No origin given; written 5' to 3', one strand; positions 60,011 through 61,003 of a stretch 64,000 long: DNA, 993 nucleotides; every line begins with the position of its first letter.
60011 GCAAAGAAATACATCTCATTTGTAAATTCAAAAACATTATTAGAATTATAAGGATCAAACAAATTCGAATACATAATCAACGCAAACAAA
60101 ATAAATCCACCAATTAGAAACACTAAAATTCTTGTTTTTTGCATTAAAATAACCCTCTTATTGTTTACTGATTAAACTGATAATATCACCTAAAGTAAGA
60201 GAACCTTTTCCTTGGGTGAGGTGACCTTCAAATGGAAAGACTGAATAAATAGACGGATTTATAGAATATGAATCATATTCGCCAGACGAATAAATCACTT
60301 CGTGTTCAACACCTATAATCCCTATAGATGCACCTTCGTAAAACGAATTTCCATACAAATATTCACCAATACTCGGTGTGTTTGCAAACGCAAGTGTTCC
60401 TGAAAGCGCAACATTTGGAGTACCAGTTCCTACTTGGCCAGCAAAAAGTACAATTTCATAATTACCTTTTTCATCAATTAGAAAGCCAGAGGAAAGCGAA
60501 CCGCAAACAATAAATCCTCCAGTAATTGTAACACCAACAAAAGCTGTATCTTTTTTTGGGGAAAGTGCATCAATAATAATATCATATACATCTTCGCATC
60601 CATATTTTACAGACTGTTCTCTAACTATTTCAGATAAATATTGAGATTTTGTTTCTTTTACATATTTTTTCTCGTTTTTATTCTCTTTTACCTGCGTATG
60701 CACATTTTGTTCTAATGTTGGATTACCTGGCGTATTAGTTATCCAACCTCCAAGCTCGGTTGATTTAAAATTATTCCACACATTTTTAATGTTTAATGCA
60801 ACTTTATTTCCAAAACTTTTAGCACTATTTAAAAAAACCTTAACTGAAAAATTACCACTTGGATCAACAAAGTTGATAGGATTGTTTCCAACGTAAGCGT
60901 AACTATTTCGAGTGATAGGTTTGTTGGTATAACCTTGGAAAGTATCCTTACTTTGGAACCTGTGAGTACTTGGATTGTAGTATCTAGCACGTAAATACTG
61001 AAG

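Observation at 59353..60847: Unrecognised 229-aa Gly-rich C-terminal domain on an RHS toxin, coupled to a 4-TM putative immunity protein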

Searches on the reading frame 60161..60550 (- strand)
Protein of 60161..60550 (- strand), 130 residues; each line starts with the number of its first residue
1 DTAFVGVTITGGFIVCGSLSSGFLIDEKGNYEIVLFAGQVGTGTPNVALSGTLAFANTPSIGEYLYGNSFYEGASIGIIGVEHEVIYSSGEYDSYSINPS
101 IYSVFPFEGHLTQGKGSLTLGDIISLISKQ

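Call 21: find_homologous_proteins(query=A2, max_evalue=0.01)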
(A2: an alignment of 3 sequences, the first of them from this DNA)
Query A2 (3 sequences) (130 aa, profile of the alignment): 4 proteins with E <= 0.01 among 1796 candidates.
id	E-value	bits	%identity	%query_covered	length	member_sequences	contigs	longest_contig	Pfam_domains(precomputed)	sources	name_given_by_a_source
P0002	6.7e-57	209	34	78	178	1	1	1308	-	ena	-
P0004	1.3e-55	205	43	55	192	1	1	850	-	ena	-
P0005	1.4e-31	127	37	41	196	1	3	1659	-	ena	-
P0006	2.9e-6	45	38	32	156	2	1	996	-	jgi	jgi:hypothetical protein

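Call 25: find_encoding_contigs(protein=P0005, flank=10000)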
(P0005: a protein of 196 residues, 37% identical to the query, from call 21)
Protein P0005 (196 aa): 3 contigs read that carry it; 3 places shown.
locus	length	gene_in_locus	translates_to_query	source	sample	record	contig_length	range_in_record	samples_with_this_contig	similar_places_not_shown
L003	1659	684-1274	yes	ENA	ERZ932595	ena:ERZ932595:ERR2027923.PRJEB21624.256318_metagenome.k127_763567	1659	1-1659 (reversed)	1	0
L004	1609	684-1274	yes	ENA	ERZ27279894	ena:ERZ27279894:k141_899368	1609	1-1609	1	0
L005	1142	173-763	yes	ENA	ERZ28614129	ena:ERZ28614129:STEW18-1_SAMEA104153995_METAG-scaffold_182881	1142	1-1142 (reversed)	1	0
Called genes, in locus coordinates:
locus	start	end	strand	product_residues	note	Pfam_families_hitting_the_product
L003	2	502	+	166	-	?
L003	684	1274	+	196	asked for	-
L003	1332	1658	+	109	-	?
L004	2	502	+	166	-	?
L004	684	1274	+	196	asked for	-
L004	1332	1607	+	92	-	?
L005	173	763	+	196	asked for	-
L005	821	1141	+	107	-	?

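Call 31: find_related_loci(query=A2, collection=genome_contigs, flank=10000)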
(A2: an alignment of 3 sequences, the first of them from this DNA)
Query A2 (130 aa) in genome_contigs; peptide patterns used: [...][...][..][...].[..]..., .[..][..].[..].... (x = any residue, [..] = any of these).
599 stretches matched a pattern, but none encodes a relative of the query by tblastn (E <= 1e-3).

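Call 32: find_related_loci(query=A2, collection=metagenome_contigs, flank=10000)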
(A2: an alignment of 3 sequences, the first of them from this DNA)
Query A2 (130 aa) in metagenome_contigs; peptide patterns used: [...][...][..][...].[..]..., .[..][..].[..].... (x = any residue, [..] = any of these).
600 stretches matched a pattern, but none encodes a relative of the query by tblastn (E <= 1e-3).

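Call 33: find_encoding_contigs(protein=P0006, flank=10000)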
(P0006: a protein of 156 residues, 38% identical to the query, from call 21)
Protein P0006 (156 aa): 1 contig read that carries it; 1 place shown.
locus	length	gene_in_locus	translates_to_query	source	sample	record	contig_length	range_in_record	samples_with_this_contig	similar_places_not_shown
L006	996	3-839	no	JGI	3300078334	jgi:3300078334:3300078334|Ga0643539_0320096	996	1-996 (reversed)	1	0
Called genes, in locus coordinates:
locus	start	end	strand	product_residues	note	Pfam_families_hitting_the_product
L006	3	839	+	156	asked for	?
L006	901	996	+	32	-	?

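Call 34: predict_structure(alignment_id=A3)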
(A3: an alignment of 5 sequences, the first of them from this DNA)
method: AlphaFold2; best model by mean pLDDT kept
length: 130 residues; sequences in the alignment: 5
mean_pLDDT: 54.3   pTM: 0.45
mean pLDDT of the five models: 54.3, 54.3, 51.4, 40.5, 36.0
residues with pLDDT >= 90: 0; 70-90: 9; 50-70: 77; < 50: 44
segments of 3 or more residues with pLDDT < 50: 40-42, 69-77, 86-90, 105-123
pLDDT, mean of each block of 10 residues (from residue 1): 64 54 70 58 56 66 55 47 50 60 45 30 48
secondary structure, 60 per line:
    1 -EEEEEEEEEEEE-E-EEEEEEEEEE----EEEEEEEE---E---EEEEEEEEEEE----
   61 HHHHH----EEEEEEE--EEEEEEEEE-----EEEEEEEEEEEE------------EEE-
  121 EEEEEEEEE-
elements in order: E2-13 E17-26 E31-38 E46-56 H61-65 E70-76 E79-87 E93-104 E117-119 E121-129

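Call 38: fold_search(model_id=the predicted structure, library=pdb)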
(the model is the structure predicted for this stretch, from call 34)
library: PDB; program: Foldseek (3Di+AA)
matches with E <= 10: 921; with E <= 0.001: 0
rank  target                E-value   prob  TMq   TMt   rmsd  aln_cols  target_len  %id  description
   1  5uc0_B                5.9e-03  1.00  0.42  0.36   7.2       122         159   16  Crystal Structure of Beta-barrel-like, Uncharacterized Protein of COG5400 from Brucella abortus (released 2017-02-08)
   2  4cv7                  2.5e-02  0.95  0.37  0.40   6.9       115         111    7  Crystal structure of Rhodococcus equi VapB (released 2014-04-02)
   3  5uc0_A                3.3e-02  0.96  0.40  0.33   7.8       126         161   15  Crystal Structure of Beta-barrel-like, Uncharacterized Protein of COG5400 from Brucella abortus (released 2017-02-08)
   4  7b1z_A                3.3e-02  0.77  0.30  0.34   7.9       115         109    6  Virulence-associated protein VapB from the intracellular pathogen Rhodococcus equi (released 2021-07-28)
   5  2jmm_MODEL_1_A        7.8e-02  0.28  0.27  0.24  14.2       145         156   12  NMR solution structure of a minimal transmembrane beta-barrel platform protein (released 2007-07-03)
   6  5aeo_B                9.6e-02  0.84  0.36  0.41   6.9       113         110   13  Virulence-associated protein VapG from the intracellular pathogen Rhodococcus equi (released 2015-03-25)
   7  2vvj_A                1.1e-01  0.30  0.27  0.23  11.3       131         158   12  IrisFP fluorescent protein in its red form, cis conformation (released 2008-08-12)
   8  9gvr                  1.1e-01  0.28  0.26  0.18  16.7       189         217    6  mEos4b-L93M photoconvertible fluorescent protein (released 2025-07-30)
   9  5ltq_J                1.1e-01  0.25  0.24  0.16  14.6       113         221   13  Structure of the Yellow Fluorescent Protein lanYFP from Branchiostoma lanceolatum at pH 7.5 (released 2016-12-07)
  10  9lpu_A                1.2e-01  0.25  0.27  0.18  12.8       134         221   12  Crystal structure of tKeima at pH 4.0 (released 2025-04-23)
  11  3cgl_C                1.3e-01  0.23  0.26  0.18  16.7       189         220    9  Crystal Structure and Raman Studies of dsFP483, a Cyan Fluorescent Protein from Discosoma striata (released 2008-07-01)
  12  1qjp                  1.3e-01  0.21  0.25  0.24  14.7       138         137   12  HIGH RESOLUTION STRUCTURE OF THE OUTER MEMBRANE PROTEIN A (OMPA) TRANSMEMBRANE DOMAIN (released 2000-06-30)
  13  2a48                  1.4e-01  0.25  0.26  0.18  17.3       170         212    8  Crystal structure of amFP486 E150Q (released 2005-08-16)
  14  7qlm                  1.4e-01  0.23  0.26  0.17  17.5       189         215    7  rsKiiro trans chromophore dark structure by SFX (released 2023-09-27)
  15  5aeo_A                1.5e-01  0.94  0.45  0.51   5.2       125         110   12  Virulence-associated protein VapG from the intracellular pathogen Rhodococcus equi (released 2015-03-25)
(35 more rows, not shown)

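Call 49: search_solved_structures(query=A3, max_evalue=10, show_alignments=2)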
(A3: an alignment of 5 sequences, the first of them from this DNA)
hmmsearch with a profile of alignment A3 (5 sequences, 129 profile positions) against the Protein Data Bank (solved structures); distinct sequences matched with E-value up to 10: 1.
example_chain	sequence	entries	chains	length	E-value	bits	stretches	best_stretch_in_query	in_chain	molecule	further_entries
4ord_A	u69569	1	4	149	0.31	14.3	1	40-85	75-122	Thioesterase Superfamily Member 2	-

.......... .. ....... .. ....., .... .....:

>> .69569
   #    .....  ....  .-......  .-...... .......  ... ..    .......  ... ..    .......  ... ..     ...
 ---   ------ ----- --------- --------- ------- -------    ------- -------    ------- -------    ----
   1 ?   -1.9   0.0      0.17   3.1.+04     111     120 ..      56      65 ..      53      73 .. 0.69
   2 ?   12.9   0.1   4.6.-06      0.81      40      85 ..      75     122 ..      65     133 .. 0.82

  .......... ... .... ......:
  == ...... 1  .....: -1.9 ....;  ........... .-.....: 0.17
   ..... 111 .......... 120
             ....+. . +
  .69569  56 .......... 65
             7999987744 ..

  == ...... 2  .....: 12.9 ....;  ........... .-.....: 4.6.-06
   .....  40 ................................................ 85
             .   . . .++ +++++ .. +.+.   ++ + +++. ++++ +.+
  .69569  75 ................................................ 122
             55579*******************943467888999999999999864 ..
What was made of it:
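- On Rhodococcus equi Vap family (PF05526): A profile search of PDB sequences at E <= 10 does not retrieve any Vap chain (call 49).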

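Call 50: search_protein_families(library=pfam, alignment_id=A3, max_evalue=5)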
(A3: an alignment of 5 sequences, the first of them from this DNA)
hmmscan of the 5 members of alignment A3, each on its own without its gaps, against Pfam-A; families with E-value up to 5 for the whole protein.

A. member 1, seq(130 aa): 0 families

B. families by the number of members that match (of 5 scanned): 0 families
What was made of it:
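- On Ntox25 (PF15530) / Tse4-like beta-barrel ionophores: hmmscan of all five members against Pfam at E <= 5 gave no family (call 50).
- On Rhodococcus equi Vap family (PF05526): No Pfam hit (call 50).
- Closest known: Rhodococcus equi Vap proteins. Different: There is no sequence similarity (calls 49, 50).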

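Call 61: search_protein_families(library=pfam, max_evalue=0.001, proteins=[L010:2293-9987:+, L008:1-1563:+, L008:1577-2005:+, L008:3463-3693:+])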
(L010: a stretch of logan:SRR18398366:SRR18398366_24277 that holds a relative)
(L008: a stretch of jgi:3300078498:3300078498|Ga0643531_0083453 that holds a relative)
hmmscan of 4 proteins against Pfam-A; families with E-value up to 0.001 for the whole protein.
L010:2293-9987:+ (2564 aa): 4 families
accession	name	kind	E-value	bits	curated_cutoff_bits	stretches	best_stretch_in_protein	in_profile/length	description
PF05593.20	RHS_repeat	-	1.5e-157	510.1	22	19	880-917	1-38/38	RHS Repeat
PF20148.4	DUF6531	-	4.1e-12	46.7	24.1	1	696-762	2-74/74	Domain of unknown function (DUF6531)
PF25174.1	Beta-prop_THOC3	-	7.1e-05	22.4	305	0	1291-1453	71-231/272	THOC3 beta-propeller domain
PF01476.26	LysM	-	0.0001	22.6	20.9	0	615-642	1-28/43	LysM domain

L008:1-1563:+ (520 aa): 1 family
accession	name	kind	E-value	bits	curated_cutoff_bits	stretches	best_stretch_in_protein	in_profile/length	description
PF14021.12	TNT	-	7.6e-21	74.8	27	1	435-518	1-86/88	Tuberculosis necrotizing toxin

L008:1577-2005:+ (142 aa): 0 families

L008:3463-3693:+ (77 aa): 0 families

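Call 93: find_related_loci(query=A2, collection=viral_contigs, flank=5000)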
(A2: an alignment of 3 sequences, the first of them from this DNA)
Query A2 (130 aa) in viral_contigs; peptide patterns used: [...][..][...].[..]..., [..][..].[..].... (x = any residue, [..] = any of these).
359 stretches matched a pattern, but none encodes a relative of the query by tblastn (E <= 1e-3).

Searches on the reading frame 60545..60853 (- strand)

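Call 83: search_protein_families(library=pfam, max_evalue=10, proteins=[window:60545-60853:-])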
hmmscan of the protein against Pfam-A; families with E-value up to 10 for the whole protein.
seq(103 aa): 1 family
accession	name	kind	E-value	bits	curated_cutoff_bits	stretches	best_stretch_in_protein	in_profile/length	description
PF19190.6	BACON_2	-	0.015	15.7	25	1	14-72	17-80/94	Viral BACON domain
